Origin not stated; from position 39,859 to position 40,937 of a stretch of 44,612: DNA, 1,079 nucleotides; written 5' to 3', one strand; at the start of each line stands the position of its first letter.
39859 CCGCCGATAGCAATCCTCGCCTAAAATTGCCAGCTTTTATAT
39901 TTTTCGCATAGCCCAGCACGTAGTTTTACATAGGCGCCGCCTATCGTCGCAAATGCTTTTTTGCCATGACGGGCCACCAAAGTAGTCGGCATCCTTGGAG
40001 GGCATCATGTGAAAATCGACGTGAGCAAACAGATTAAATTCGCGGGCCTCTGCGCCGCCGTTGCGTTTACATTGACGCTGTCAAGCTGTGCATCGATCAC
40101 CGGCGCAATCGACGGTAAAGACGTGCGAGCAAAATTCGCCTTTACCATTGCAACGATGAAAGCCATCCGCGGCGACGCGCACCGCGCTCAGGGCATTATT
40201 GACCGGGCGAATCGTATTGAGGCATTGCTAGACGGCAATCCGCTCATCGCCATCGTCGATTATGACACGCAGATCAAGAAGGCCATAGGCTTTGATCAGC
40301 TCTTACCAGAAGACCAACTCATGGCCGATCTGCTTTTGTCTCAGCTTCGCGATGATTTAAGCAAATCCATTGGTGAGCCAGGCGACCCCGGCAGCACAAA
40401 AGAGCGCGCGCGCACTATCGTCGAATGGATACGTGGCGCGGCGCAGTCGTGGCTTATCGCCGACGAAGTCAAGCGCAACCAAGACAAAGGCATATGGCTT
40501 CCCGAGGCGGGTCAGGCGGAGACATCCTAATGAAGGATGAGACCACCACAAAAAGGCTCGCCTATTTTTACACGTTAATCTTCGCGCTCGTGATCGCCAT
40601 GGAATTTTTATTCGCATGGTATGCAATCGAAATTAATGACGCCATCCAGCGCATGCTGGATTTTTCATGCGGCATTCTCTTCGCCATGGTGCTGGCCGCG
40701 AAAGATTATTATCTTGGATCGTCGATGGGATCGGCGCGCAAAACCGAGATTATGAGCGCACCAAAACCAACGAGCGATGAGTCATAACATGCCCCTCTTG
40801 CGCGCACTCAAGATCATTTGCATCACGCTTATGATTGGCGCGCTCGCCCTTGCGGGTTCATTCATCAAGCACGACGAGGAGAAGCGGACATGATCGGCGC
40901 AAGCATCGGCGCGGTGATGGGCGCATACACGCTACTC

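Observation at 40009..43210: Translationally coupled seven-gene envelope-directed cassette inside the tail module: candidate undescribed system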

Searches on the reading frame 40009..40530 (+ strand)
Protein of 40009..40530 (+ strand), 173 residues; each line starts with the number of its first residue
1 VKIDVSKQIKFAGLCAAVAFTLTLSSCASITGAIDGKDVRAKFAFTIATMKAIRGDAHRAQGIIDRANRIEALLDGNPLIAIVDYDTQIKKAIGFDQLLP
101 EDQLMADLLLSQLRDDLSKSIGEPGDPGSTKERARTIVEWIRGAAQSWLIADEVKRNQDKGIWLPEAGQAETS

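Call 5: search_protein_families(library=pfam, proteins=[window:40009-40530:+], max_evalue=1)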
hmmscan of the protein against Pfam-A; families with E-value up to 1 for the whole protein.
window:40009-40530:+ (173 aa): 0 families

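Call 6: search_protein_families(library=phrogs, proteins=[window:40009-40530:+], max_evalue=1)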
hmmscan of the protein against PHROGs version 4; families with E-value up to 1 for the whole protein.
window:40009-40530:+ (173 aa): 1 family
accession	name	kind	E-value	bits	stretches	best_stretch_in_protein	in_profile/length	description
phrog_36559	-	unknown function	0.13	13.5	0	84-122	12-49/87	-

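Call 40: find_homologous_proteins(query=window:40009-40527:+, max_evalue=0.001)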
Query window:40009-40527:+ (173 aa): 3 proteins with E <= 0.001 among 151 candidates.
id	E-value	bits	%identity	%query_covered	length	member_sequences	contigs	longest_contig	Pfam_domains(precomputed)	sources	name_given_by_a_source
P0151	4.2e-106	370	99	100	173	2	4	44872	-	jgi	-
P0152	3.3e-54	201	61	88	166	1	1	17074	-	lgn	-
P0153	8.0e-54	200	58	88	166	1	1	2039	-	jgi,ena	-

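Call 42: find_encoding_contigs(protein=P0153, flank=10000, max_places=6)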
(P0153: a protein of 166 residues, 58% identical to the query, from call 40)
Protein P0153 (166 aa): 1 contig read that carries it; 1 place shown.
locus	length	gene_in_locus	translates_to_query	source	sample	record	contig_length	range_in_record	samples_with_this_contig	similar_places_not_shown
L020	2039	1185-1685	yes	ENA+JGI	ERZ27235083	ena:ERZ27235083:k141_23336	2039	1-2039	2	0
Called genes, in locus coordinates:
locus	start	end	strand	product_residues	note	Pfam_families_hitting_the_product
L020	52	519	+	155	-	-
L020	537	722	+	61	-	-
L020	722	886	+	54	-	-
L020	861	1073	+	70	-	-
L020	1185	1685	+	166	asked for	-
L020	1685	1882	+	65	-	-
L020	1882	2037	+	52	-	?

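Call 43: find_encoding_contigs(protein=P0151, flank=10000, max_places=6)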
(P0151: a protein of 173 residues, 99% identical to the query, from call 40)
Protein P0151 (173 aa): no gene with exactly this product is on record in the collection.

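Call 50: find_related_loci(query=A3, collection=viral_contigs, flank=10000)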
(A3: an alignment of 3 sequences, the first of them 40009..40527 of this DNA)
Query A3 (173 aa) in viral_contigs; peptide patterns used: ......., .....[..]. (x = any residue, [..] = any of these).
92 stretches matched a pattern, but none encodes a relative of the query by tblastn (E <= 1e-3).

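Call 51: find_related_loci(query=A3, collection=genome_contigs, flank=10000)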
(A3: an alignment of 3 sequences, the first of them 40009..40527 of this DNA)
Query A3 (173 aa) in genome_contigs; peptide patterns used: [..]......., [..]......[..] (x = any residue, [..] = any of these).
190 stretches matched a pattern, but none encodes a relative of the query by tblastn (E <= 1e-3).

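Call 52: find_related_loci(query=A3, collection=metagenome_contigs, flank=10000)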
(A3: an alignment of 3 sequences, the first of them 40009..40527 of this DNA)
Query A3 (173 aa) in metagenome_contigs; peptide patterns used: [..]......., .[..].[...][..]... (x = any residue, [..] = any of these).
599 stretches matched a pattern (row limit reached: there are more); 1 encode a relative of the query (tblastn E <= 1e-3); 1 distinct loci.
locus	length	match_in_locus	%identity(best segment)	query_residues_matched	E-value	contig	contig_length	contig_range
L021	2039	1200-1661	58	13-165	1e-62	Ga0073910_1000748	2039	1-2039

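Call 63: search_protein_families(library=ncbifam, proteins=[window:40009-40530:+], max_evalue=0.1)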
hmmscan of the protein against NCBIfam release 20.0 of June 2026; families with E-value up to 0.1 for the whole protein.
window:40009-40530:+ (173 aa): 0 families

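Call 64: search_protein_families(library=padloc, proteins=[window:40009-40530:+], max_evalue=0.1)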
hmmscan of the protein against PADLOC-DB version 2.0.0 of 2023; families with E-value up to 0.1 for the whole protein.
window:40009-40530:+ (173 aa): 1 family
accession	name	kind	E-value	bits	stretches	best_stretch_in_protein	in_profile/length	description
PDLC02888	DpdH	-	0.029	10.8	1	30-68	351-389/622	DpdH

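Call 83: search_protein_families(library=pfam, proteins=[L020:52-519:+], max_evalue=0.01)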
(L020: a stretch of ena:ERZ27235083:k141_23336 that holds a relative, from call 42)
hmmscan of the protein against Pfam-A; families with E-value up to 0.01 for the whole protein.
L020:52-519:+ (155 aa): 0 families

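Call 84: predict_structure(alignment_id=A3)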
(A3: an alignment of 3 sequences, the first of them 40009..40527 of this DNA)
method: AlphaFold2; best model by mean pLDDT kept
length: 173 residues; sequences in the alignment: 3
mean_pLDDT: 65.5   pTM: 0.58
mean pLDDT of the five models: 65.5, 61.0, 60.2, 57.1, 56.2
residues with pLDDT >= 90: 2; 70-90: 88; 50-70: 37; < 50: 46
segments of 3 or more residues with pLDDT < 50: 1-34, 166-173
pLDDT, mean of each block of 10 residues (from residue 1): 37 38 33 48 79 86 86 67 69 80 77 65 53 77 88 83 56 37
secondary structure, 60 per line:
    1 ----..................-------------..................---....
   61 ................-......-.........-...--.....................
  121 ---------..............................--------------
elements in order: H5-22 H36-53 H57-76 H78-83 H85-93 H100-120 H130-159

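Call 87: fold_search(model_id=the predicted structure, library=pdb)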
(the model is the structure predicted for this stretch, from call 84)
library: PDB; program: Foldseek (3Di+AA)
matches with E <= 10: 273; with E <= 0.001: 0
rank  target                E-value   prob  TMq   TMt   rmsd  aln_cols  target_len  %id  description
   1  7xge_A                6.1e-01  0.28  0.24  0.24  12.7       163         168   16  Crystal structure of MCL-1 in complex with computationally designed inhibitor protein (released 2022-07-20)
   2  7xge_G                6.8e-01  0.23  0.24  0.25  12.6       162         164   18  Crystal structure of MCL-1 in complex with computationally designed inhibitor protein (released 2022-07-20)
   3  6dg6_F                9.2e-01  0.60  0.29  0.47   5.9       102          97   13  Structure of a de novo designed Interleukin-2/Interleukin-15 mimetic (released 2019-01-16)
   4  9qxu_J                1.3e+00  0.08  0.18  0.11  21.5       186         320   13  JetABC DNA loaded state monomer (open) (released 2025-10-01)
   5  9ca3_B                1.4e+00  0.08  0.20  0.15  17.5       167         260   18  Crystal structure of MarE C280S in complex with cyanide bound heme and its native substrate, beta-methyl-L-tryptophan (released 2025-04-02)
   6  3vpr_A                1.5e+00  0.07  0.16  0.15  17.4       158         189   14  Crystal Structure of a TetR Family Transcriptional Regulator PfmR from Thermus thermophilus HB8 (released 2012-07-11)
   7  7xge_C                1.6e+00  0.15  0.23  0.25  14.1       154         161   18  Crystal structure of MCL-1 in complex with computationally designed inhibitor protein (released 2022-07-20)
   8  3tj6_A                1.6e+00  0.14  0.28  0.22  20.8       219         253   10  human vinculin head domain (Vh1, residues 1-258) in complex with the vinculin binding site of the surface cell antigen (released 2011-09-07)
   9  4irv_C                1.7e+00  0.12  0.24  0.22  18.4       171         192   15  Structure of the Helicobacter pylori CagA Oncogene Bound to the Human Tumor Suppressor Apoptosis-stimulating Protein o (released 2014-01-15)
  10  6dg6_A                1.8e+00  0.35  0.28  0.45   6.5       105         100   12  Structure of a de novo designed Interleukin-2/Interleukin-15 mimetic (released 2019-01-16)
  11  8dz8_B                1.8e+00  0.07  0.15  0.24  12.6       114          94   15  Neoleukin 4, a de novo designed IL-4 mimetic (released 2023-03-29)
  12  8dz8_A                1.9e+00  0.41  0.30  0.47   5.6       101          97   11  Neoleukin 4, a de novo designed IL-4 mimetic (released 2023-03-29)
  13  3rgu_A                1.9e+00  0.11  0.16  0.29  10.5       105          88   15  Structure of Fap-NRa at pH 5.0 (released 2011-12-28)
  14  9ca3_C                1.9e+00  0.08  0.20  0.15  17.5       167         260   18  Crystal structure of MarE C280S in complex with cyanide bound heme and its native substrate, beta-methyl-L-tryptophan (released 2025-04-02)
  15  7xgf_A                2.0e+00  0.15  0.26  0.27  11.1       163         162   17  Crystal structure of BCL-xL in complex with computationally designed inhibitor protein (released 2022-07-20)
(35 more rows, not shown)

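Call 91: search_protein_families(library=phrogs, proteins=[L020:52-519:+, L020:1685-1882:+], max_evalue=0.01)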
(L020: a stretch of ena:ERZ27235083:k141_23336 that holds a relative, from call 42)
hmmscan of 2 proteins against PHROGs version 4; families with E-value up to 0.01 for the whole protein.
L020:52-519:+ (155 aa): 1 family
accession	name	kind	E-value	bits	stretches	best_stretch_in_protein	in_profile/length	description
phrog_3108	-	unknown function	5.9e-33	114.8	1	4-153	3-152/160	-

L020:1685-1882:+ (65 aa): 3 families
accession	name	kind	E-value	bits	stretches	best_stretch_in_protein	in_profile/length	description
phrog_34682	-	lysis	1.7e-05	26.3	1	7-55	7-54/65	holin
phrog_29088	-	unknown function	0.00044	21.5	1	6-63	63-131/143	-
phrog_297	-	lysis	0.0034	18.3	1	5-52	13-64/176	holin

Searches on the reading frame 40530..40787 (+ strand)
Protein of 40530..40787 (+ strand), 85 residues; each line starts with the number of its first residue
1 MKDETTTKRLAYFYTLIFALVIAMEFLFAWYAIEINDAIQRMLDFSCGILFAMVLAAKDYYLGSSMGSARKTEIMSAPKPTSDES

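Call 5: search_protein_families(library=pfam, proteins=[window:40530-40787:+], max_evalue=1)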
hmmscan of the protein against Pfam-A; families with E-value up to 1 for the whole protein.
window:40530-40787:+ (85 aa): 2 families
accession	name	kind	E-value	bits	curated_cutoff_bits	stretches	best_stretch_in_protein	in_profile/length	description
PF23906.1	DUF7248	-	0.021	15.2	27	1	12-41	15-44/58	Family of unknown function (DUF7248)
PF08146.17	BP28CT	-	0.14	12.5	27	1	4-44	78-117/149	BP28CT (NUC211) domain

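Call 6: search_protein_families(library=phrogs, proteins=[window:40530-40787:+], max_evalue=1)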
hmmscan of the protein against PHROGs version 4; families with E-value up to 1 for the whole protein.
window:40530-40787:+ (85 aa): 1 family
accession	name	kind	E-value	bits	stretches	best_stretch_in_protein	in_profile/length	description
phrog_9990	-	unknown function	0.09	13.8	1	16-75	10-70/72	-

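Call 63: search_protein_families(library=ncbifam, proteins=[window:40530-40787:+], max_evalue=0.1)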
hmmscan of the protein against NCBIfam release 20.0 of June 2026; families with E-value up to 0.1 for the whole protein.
window:40530-40787:+ (85 aa): 1 family
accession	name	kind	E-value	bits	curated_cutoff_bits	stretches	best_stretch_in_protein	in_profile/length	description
NF009517.0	PRK12876.1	equivalog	0.019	14.4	419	1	7-60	135-190/300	prenyltransferase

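Call 64: search_protein_families(library=padloc, proteins=[window:40530-40787:+], max_evalue=0.1)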
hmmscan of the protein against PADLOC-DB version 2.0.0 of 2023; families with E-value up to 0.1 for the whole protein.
window:40530-40787:+ (85 aa): 0 families

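Call 68: find_homologous_proteins(query=A6, max_evalue=0.01)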
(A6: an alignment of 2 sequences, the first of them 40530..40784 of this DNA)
Query A6 (2 sequences) (85 aa, profile of the alignment): 5 proteins with E <= 0.01 among 5 candidates.
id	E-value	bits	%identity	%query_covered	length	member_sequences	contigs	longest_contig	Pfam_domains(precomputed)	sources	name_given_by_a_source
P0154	1.6e-51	190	68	88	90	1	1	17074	-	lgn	-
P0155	2.3e-46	174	100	100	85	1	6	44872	-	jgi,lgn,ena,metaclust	metaclust:\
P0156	2.5e-35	138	62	95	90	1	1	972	-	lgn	-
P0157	1.2e-22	98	55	87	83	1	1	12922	-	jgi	-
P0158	6.1e-21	92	51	87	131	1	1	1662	-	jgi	jgi:hypothetical protein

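Call 69: find_encoding_contigs(protein=P0157, flank=10000, max_places=4)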
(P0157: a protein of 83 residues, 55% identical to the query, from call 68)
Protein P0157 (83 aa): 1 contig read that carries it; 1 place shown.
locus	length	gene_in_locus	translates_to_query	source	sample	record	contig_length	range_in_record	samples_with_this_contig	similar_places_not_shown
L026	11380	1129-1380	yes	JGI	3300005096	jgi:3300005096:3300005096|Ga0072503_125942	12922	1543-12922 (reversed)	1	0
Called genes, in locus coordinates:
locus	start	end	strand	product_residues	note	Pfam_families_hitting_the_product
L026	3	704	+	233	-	?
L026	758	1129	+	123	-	-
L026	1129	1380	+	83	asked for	-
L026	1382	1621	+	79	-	-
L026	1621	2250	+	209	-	-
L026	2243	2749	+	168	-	-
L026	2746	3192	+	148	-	-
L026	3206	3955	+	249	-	PF27730:UCP028589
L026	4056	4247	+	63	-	PF23843:DUF7210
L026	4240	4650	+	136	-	PF20336:DUF6631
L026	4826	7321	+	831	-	-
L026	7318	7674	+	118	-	-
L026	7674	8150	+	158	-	PF08875:DUF1833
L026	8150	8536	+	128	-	PF00877:NLPC_P60 (weak)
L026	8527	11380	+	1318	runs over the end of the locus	PF24801:FNIII-A_GpJ, PF13550:Phage-tail_3 (weak)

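Call 70: find_encoding_contigs(protein=P0158, flank=10000, max_places=4)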
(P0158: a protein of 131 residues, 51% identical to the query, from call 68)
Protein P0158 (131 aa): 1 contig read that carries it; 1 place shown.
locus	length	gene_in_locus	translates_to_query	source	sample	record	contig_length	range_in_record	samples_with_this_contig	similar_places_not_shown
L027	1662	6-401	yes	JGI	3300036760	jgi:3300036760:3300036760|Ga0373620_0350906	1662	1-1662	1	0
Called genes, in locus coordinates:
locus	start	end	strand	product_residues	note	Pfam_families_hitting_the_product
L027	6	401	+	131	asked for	-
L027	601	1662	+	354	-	?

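Call 71: find_encoding_contigs(protein=P0156, flank=10000, max_places=4)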
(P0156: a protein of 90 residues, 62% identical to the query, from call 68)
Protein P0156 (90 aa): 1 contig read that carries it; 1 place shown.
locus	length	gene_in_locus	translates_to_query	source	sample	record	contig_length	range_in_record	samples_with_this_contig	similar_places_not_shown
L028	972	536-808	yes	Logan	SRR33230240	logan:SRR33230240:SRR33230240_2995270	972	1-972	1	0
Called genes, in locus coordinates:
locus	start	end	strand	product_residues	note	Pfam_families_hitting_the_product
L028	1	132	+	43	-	?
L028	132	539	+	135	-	-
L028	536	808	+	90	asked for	-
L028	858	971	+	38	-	?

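Call 78: search_protein_families(library=pfam, alignment_id=A7, max_evalue=1)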
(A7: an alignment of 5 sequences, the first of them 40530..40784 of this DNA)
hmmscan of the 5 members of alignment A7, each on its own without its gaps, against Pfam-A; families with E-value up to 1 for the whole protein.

A. member 1, window:40530-40784:+ (85 aa): 2 families
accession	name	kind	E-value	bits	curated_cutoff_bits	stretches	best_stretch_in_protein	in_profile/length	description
PF23906.1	DUF7248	-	0.021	15.2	27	1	12-41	15-44/58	Family of unknown function (DUF7248)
PF08146.17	BP28CT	-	0.14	12.5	27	1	4-44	78-117/149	BP28CT (NUC211) domain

B. families by the number of members that match (of 5 scanned): 3 families
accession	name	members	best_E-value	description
PF05475.17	Chlam_vir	1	0.017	Pgp3 C-terminal domain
PF23906.1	DUF7248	1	0.021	Family of unknown function (DUF7248)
PF08146.17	BP28CT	1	0.14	BP28CT (NUC211) domain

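Call 91: search_protein_families(library=phrogs, proteins=[L026:1382-1621:+], max_evalue=0.01)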
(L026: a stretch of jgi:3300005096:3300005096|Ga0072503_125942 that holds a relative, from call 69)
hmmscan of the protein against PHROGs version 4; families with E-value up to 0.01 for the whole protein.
L026:1382-1621:+ (79 aa): 3 families
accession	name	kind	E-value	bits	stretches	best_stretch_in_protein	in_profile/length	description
phrog_24782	-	unknown function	0.00011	23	1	4-72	7-75/82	-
phrog_3961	-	unknown function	0.00023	22.1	1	8-67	12-70/112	-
phrog_19656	-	unknown function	0.0088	17.2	1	20-71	24-75/99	-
